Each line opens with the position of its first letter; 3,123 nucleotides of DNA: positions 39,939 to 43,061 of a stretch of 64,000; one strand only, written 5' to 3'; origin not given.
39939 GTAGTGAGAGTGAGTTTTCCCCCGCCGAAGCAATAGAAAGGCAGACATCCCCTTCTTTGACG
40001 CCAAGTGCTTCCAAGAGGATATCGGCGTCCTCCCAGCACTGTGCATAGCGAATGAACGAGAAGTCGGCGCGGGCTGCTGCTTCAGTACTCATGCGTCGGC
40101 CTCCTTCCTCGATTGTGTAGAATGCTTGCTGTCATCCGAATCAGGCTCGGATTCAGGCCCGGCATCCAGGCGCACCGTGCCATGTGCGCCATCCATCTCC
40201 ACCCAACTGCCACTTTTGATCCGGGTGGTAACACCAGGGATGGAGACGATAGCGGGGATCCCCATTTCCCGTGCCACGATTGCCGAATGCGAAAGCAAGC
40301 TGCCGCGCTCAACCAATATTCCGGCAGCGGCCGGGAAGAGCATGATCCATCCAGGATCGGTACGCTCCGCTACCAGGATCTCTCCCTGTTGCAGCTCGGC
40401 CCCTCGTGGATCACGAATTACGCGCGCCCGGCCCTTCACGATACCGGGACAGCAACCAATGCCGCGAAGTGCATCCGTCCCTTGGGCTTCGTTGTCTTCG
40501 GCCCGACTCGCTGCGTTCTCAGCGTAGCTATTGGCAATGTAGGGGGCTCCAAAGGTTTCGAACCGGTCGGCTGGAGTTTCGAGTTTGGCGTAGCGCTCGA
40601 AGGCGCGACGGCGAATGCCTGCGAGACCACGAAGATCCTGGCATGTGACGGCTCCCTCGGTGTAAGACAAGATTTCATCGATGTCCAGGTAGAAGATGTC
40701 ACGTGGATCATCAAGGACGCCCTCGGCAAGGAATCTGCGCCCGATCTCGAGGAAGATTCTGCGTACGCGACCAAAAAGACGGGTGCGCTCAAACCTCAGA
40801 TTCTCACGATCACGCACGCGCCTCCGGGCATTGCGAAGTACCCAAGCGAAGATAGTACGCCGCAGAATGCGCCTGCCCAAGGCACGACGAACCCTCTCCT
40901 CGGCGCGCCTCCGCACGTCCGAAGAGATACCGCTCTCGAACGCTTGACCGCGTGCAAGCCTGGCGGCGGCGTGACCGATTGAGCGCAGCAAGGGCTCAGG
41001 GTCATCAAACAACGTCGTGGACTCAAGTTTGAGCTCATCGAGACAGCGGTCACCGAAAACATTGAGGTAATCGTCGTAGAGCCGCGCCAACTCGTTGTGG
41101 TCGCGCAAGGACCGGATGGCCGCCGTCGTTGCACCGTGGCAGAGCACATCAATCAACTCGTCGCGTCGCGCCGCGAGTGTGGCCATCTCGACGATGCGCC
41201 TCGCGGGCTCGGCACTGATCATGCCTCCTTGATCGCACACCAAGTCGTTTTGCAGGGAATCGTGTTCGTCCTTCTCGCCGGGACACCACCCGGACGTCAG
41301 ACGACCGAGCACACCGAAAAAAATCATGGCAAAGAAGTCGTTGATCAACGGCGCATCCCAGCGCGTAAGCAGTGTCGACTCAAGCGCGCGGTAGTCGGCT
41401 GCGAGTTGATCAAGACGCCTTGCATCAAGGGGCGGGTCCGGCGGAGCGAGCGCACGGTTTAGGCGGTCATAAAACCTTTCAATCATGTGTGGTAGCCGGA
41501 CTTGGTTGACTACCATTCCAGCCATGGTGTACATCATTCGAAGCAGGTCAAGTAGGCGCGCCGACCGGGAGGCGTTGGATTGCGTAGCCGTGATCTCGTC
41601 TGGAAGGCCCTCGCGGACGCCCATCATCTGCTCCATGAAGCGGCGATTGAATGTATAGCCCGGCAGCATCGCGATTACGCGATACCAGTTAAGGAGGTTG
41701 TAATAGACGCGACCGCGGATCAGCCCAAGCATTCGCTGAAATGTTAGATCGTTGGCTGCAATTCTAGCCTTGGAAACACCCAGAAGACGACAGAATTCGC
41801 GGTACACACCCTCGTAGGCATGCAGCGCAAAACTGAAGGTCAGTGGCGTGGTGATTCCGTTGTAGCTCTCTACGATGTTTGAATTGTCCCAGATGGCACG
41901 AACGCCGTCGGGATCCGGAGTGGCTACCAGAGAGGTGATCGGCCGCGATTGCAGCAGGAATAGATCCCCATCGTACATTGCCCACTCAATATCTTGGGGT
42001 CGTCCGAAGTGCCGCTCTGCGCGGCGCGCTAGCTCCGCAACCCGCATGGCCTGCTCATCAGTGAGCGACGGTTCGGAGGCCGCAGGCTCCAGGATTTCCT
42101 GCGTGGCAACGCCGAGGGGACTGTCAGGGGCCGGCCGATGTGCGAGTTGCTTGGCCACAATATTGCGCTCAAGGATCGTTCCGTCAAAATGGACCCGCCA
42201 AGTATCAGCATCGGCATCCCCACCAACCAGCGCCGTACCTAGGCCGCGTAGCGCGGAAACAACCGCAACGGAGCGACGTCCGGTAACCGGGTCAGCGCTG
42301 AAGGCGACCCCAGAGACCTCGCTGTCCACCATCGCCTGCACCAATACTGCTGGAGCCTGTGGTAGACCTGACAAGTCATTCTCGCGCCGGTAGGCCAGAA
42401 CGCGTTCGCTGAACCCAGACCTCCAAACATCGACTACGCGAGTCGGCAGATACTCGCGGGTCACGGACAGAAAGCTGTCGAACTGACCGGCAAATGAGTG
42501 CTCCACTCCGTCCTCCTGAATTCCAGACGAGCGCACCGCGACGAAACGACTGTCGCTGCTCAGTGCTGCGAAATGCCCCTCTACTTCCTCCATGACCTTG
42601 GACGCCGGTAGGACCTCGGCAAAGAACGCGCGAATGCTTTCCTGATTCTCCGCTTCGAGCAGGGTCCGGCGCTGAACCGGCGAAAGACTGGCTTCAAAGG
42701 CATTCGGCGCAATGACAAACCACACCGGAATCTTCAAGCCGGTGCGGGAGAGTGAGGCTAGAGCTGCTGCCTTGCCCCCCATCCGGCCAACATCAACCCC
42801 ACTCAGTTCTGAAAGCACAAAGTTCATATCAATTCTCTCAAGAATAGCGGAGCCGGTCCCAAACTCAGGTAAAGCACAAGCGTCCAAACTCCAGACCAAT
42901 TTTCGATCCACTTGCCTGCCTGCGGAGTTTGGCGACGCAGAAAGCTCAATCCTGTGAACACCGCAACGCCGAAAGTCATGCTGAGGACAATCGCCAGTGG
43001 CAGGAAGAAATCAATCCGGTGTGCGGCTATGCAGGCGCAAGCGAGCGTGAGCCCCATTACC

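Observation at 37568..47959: GC-rich 10.4-kb island encoding a translationally coupled lipid/isoprenoid-type pathway of unknown product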

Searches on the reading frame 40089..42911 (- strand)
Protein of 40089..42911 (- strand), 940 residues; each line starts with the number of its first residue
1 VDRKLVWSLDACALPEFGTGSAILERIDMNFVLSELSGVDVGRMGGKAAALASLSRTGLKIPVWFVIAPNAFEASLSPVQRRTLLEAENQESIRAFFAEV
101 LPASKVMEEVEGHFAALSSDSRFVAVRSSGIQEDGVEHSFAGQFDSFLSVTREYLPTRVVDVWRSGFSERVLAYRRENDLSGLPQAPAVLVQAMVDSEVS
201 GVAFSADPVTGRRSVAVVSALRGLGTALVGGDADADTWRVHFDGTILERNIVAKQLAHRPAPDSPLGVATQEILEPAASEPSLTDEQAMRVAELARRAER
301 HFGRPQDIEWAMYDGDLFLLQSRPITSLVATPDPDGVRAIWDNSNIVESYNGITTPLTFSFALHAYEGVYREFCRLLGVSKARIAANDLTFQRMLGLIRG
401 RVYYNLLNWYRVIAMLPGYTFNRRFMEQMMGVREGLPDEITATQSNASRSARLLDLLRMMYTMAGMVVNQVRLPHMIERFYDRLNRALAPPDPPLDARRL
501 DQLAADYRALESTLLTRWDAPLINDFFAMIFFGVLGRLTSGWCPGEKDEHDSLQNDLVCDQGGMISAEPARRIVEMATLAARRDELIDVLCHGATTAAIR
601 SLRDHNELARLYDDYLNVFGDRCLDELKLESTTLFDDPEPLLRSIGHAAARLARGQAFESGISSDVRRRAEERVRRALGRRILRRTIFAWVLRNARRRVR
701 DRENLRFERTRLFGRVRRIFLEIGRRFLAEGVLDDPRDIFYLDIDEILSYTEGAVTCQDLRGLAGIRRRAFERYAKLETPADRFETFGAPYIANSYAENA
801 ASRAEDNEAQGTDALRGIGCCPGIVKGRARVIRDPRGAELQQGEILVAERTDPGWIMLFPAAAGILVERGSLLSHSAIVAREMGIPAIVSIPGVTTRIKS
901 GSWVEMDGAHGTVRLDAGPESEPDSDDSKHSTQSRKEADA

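Call 4: search_protein_families(library=pfam, proteins=[window:40089-42911:-])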
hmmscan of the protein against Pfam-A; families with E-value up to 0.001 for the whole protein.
window:40089-42911:- (940 aa): 2 families
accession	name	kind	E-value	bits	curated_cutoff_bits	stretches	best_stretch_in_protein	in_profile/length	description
PF01326.24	PPDK_N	-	2.1e-57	195.3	27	1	43-328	3-312/328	Pyruvate phosphate dikinase, AMP/ATP-binding domain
PF00391.29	PEP-utilizers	-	8.8e-25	86.6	23.1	1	841-911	2-72/72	PEP-utilising enzyme, mobile domain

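Call 5: search_protein_families(library=ncbifam, proteins=[window:40089-42911:-], max_evalue=0.01)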
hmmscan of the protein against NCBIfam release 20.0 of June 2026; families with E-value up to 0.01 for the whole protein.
window:40089-42911:- (940 aa): 27 families (the best 25 are shown)
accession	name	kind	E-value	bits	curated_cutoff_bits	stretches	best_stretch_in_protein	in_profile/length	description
NF004881.0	PRK06241.2-2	equivalog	3.9e-239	796.4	883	1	35-915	10-889/898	phosphoenolpyruvate synthase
NF004883.0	PRK06241.2-4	equivalog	4.5e-182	607.5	1063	1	43-918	31-915/928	phosphoenolpyruvate synthase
NF004882.0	PRK06241.2-3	equivalog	5.5e-123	411.8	850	2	278-915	229-818/827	phosphoenolpyruvate synthase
NF052632.1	undecylprod_RedH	equivalog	3.2e-107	359.6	1350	1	32-914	5-876/880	undecylprodigiosin ligase RedH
NF004878.0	PRK06241.1-3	subfamily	8.2e-104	348.4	945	2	34-334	9-320/891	phosphoenolpyruvate synthase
NF041857.1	RIF_Ptrans_rph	equivalog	1.4e-96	324.8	999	2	33-333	6-318/864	rifamycin-inactivating phosphotransferase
NF004877.0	PRK06241.1-2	subfamily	5.8e-96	322.6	866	2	34-334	9-321/869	phosphoenolpyruvate synthase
NF052631.1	prodigiosin_PigC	equivalog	7.9e-94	315.2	1300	1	40-916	12-882/883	prodigiosin ligase PigC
NF004879.0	PRK06241.1-4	equivalog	4.7e-77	259.9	976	2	35-334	10-321/868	phosphoenolpyruvate synthase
NF004880.0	PRK06241.2-1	equivalog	3.1e-76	257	972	3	39-242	13-225/837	phosphoenolpyruvate synthase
NF005057.0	PRK06464.1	equivalog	2.9e-75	253.8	598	2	32-328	9-338/798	phosphoenolpyruvate synthase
TIGR01418.1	PEP_synth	equivalog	6.9e-73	246.2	739.75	2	33-328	5-332/784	pyruvate, water dikinase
NF000283.1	RPH_KJ151292.1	equivalog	2.3e-65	221.3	1700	2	38-385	14-375/865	rifamycin-inactivating phosphotransferase Rph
NF004520.0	PRK05865.1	equivalog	2.6e-34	118.2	1509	1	694-915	633-836/854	sugar epimerase family protein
NF006153.0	PRK08296.1-5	subfamily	1.6e-24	86.2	578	1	808-914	497-604/608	hypothetical protein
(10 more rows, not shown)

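Call 19: search_solved_structures(query=window:40089-42911:-, max_evalue=0.00001)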
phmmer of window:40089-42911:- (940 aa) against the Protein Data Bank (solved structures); distinct sequences matched with E-value up to 0.00001: 19.
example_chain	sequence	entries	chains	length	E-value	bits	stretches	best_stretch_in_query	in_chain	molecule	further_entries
5hv1_A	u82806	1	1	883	6.8e-69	235.9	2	43-334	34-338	Phosphoenolpyruvate synthase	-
5fbs_A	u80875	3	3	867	7.2e-69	235.8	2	43-334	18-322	Phosphoenolpyruvate synthase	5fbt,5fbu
5hv2_A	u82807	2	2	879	7.6e-69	235.8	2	43-334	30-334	Phosphoenolpyruvate synthase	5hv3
8a8e_A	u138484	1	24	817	1.1e-53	185.6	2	87-329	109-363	Phosphoenolpyruvate synthase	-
9dae_A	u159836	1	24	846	3.4e-47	164.1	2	32-314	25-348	Phosphoenolpyruvate synthase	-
5hv6_A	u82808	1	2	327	2.8e-38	134.6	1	43-326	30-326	Phosphoenolpyruvate synthase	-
9goj_A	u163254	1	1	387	6.1e-35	123.6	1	35-335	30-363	Phosphoenolpyruvate synthase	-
2ols_A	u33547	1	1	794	1.6e-33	118.9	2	36-326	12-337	Phosphoenolpyruvate synthase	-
1dik_A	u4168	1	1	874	2.1e-10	42.4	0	818-888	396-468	PYRUVATE PHOSPHATE DIKINASE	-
1kbl_A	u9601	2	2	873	2.3e-10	42.2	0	818-888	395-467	PYRUVATE PHOSPHATE DIKINASE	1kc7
9pzl_A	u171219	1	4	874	2.3e-10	42.2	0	818-888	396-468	Pyruvate, phosphate dikinase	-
1ggo_A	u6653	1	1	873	2.6e-10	42.1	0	818-888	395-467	PROTEIN (PYRUVATE, PHOSPHATE DIKINASE)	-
1jde_A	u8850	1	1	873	4.8e-10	41.2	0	818-888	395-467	PYRUVATE, PHOSPHATE DIKINASE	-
2x0s_A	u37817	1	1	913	5.3e-10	41.1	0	159-323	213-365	PYRUVATE PHOSPHATE DIKINASE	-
2dik_A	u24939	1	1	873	6.9e-10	40.7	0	818-888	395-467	PROTEIN (PYRUVATE PHOSPHATE DIKINASE)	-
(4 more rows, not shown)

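Call 73: search_protein_families(library=padloc, proteins=[window:40089-42827:-], max_evalue=0.001)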
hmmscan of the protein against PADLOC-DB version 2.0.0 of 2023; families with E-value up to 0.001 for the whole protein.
window:40089-42827:- (912 aa): 0 families
